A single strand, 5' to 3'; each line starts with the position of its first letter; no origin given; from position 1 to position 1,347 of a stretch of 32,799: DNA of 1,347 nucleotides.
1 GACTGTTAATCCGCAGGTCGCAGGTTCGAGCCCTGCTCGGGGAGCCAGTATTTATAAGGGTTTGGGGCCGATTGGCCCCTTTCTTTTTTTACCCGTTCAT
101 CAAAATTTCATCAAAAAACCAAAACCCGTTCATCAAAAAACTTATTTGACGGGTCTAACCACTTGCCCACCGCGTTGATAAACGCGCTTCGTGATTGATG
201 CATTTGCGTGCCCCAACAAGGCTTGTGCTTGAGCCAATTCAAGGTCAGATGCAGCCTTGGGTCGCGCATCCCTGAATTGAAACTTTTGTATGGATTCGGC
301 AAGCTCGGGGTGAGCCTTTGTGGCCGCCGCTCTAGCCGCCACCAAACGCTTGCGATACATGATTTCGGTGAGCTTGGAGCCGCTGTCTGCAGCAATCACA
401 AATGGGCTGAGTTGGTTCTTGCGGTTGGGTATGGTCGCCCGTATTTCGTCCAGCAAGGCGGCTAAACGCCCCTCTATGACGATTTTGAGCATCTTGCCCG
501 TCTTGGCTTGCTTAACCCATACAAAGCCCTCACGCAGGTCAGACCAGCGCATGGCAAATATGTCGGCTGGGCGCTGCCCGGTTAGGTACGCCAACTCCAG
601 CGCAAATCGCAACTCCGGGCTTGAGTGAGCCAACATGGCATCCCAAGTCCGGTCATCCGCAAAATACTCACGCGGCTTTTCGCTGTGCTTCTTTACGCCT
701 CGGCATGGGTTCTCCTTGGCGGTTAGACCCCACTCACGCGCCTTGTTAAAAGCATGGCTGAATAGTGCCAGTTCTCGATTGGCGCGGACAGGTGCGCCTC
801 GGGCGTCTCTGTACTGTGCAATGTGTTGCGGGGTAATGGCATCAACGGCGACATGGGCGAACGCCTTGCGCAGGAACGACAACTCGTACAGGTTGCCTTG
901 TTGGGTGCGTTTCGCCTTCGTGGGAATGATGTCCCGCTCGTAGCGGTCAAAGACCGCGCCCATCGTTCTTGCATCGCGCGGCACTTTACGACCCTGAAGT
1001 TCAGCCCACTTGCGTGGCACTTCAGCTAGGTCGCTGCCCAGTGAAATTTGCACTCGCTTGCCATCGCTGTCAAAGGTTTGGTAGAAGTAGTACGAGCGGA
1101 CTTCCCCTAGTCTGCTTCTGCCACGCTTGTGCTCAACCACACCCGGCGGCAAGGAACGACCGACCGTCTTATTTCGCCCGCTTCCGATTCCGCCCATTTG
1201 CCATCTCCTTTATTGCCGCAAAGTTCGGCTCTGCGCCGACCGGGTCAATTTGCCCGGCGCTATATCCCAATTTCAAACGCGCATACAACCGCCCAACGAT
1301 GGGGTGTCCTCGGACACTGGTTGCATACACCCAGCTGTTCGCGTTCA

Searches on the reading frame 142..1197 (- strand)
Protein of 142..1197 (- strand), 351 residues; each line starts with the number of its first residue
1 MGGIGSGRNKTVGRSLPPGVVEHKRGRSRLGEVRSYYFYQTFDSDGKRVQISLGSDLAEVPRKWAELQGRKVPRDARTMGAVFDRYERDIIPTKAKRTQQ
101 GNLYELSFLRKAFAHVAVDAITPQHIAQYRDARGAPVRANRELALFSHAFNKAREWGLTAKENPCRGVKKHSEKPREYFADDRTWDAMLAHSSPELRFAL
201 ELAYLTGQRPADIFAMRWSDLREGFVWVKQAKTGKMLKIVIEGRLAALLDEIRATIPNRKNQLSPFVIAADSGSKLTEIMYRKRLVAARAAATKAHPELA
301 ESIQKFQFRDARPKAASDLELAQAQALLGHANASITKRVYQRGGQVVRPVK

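Call 22: search_protein_families(library=phrogs, proteins=[window:142-1197:-], max_evalue=0.001)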
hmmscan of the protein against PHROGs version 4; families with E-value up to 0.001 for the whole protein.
window:142-1197:- (351 aa): 3 families
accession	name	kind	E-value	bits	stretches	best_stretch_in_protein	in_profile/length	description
phrog_1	-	integration and excision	1e-45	158.1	1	34-342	123-434/611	integrase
phrog_7244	-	integration and excision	1.1e-20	75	1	74-242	70-244/263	integrase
phrog_216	-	integration and excision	2.3e-10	41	1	158-340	33-221/301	integrase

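Call 77: find_related_loci(query=window:142-1197:-, collection=genome_contigs, flank=3000)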
Query window:142-1197:- (351 aa) in genome_contigs; peptide patterns used: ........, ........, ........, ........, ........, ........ (x = any residue, [..] = any of these).
78 stretches matched a pattern; 1 encode a relative of the query (tblastn E <= 1e-3); 1 distinct loci.
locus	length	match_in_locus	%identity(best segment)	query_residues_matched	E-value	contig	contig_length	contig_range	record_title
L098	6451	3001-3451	46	130-279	2e-11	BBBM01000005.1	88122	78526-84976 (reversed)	Desulfothermus okinawensis JCM 13304 DNA, contig: JCM13304.contig00005, whole genome shotgun sequence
